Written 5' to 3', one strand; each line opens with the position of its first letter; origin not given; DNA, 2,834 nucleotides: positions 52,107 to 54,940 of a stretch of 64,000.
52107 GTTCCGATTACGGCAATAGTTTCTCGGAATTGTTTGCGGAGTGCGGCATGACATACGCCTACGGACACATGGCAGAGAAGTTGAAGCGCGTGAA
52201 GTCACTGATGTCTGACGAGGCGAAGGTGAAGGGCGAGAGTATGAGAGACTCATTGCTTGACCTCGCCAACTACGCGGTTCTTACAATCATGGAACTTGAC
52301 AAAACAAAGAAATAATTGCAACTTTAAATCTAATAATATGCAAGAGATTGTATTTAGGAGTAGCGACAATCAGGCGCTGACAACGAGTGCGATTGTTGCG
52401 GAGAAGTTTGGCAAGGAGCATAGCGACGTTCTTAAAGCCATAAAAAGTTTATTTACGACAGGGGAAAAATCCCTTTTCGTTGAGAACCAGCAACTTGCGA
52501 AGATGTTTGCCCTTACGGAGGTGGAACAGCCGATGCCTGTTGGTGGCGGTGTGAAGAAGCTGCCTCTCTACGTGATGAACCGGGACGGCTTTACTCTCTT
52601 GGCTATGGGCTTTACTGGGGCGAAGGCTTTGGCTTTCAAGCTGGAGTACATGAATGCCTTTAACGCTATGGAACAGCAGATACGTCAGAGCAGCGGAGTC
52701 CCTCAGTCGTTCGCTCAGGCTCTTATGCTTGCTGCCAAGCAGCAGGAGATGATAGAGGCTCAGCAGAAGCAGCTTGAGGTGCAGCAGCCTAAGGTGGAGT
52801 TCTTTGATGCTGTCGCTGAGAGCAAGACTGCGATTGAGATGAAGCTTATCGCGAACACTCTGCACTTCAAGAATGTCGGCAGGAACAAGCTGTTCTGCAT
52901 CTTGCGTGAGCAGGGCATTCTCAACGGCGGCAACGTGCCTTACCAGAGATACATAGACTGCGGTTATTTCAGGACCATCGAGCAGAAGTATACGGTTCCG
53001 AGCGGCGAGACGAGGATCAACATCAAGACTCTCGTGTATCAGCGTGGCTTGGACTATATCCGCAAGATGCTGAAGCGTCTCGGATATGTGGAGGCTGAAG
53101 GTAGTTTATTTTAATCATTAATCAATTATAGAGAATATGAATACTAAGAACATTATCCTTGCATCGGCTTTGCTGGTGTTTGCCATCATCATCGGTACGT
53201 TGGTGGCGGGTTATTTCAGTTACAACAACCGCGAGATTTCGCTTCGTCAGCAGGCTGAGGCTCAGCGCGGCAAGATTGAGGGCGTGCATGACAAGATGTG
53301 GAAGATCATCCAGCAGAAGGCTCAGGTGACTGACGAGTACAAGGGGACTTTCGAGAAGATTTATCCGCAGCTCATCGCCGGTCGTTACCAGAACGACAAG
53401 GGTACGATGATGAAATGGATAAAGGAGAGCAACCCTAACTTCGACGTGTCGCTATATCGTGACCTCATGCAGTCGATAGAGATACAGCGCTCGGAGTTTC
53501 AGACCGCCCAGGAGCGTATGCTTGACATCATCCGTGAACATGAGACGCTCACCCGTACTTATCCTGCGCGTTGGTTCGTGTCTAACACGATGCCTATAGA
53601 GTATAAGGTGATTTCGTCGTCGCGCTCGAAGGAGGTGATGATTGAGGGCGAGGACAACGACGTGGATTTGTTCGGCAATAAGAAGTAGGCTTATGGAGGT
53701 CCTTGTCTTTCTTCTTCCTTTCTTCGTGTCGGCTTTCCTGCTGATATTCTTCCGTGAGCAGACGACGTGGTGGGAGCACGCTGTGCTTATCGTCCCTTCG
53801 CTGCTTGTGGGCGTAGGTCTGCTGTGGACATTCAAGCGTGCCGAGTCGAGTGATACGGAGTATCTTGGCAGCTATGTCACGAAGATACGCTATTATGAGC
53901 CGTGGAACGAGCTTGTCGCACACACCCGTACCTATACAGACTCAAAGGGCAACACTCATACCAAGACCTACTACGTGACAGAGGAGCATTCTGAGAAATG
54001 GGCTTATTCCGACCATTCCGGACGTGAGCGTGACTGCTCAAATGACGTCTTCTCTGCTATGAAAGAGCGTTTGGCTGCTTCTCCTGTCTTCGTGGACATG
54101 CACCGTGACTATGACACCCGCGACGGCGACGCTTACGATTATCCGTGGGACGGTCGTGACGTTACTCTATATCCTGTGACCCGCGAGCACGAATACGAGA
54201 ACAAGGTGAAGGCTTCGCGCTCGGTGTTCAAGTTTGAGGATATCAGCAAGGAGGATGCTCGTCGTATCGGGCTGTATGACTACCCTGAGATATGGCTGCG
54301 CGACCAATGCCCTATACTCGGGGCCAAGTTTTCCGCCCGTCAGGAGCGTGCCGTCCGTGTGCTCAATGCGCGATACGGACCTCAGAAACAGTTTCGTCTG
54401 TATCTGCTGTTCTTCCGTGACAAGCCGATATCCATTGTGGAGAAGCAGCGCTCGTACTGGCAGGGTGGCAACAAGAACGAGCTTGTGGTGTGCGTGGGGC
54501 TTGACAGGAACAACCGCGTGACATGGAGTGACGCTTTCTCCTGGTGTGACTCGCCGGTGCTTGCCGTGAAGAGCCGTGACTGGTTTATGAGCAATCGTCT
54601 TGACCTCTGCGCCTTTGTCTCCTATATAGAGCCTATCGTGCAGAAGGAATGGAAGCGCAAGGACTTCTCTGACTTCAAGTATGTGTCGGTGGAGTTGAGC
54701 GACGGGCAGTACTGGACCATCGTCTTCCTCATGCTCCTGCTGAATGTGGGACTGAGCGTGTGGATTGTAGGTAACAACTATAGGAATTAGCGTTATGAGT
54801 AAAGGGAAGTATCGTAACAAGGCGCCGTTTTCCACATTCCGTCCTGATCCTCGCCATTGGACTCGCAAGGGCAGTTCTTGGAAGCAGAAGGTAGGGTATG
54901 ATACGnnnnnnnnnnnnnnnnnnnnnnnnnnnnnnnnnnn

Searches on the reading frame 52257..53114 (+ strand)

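Call 66: search_protein_families(library=phrogs, proteins=[window:52257-53114:+], max_evalue=0.00001)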
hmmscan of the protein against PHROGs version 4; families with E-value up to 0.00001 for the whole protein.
window:52257-53114:+ (285 aa): 13 families
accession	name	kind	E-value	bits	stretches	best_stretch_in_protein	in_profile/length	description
phrog_63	-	transcription regulation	2.7e-51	176.2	1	21-276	112-360/431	anti-repressor Ant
phrog_518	-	transcription regulation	5.5e-31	109.1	1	24-198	7-170/268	Rha-like transcriptional regulator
phrog_373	-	transcription regulation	2.6e-30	107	1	16-176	74-224/373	anti-repressor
phrog_130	-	transcription regulation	2.5e-25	90.5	1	153-280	284-416/480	anti-repressor Ant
phrog_821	-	transcription regulation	1.2e-22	81.8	1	37-158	159-267/324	transcriptional regulator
phrog_995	-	transcription regulation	1.2e-21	78.4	1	35-178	114-244/307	transcriptional regulator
phrog_18886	-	unknown function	3.3e-21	76.9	1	27-146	5-114/269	-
phrog_2657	-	transcription regulation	6.9e-21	75.7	1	28-148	10-116/243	transcriptional regulator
phrog_9438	-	transcription regulation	3.3e-13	50.6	1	171-273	3-113/121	anti-repressor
phrog_10324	-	transcription regulation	1.1e-08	36.2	1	41-140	5-99/205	anti-repressor Ant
phrog_20738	-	transcription regulation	4.4e-08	34.9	1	107-161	1-55/103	anti-repressor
phrog_8244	-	unknown function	5.6e-07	30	1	34-141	150-245/383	-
phrog_5689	-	unknown function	6.2e-07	30.8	1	206-272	13-79/91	-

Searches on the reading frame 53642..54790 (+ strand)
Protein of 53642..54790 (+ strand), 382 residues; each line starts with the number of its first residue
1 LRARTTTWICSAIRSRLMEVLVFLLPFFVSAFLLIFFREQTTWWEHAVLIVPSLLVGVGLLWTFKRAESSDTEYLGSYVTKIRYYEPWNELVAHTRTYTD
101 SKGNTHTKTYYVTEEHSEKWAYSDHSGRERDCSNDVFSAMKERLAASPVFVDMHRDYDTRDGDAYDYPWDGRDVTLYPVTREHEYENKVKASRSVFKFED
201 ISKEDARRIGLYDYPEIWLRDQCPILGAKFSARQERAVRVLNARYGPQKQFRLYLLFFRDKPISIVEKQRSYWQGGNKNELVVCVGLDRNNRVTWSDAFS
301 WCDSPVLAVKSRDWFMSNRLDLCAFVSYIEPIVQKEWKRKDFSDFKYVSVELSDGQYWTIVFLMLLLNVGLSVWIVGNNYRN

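Call 66: search_protein_families(library=phrogs, proteins=[window:53642-54790:+], max_evalue=0.00001)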
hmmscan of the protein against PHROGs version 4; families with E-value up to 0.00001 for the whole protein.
window:53642-54790:+ (382 aa): 1 family
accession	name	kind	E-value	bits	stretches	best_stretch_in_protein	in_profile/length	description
phrog_2087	-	unknown function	4e-44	151.9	1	19-380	3-357/360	-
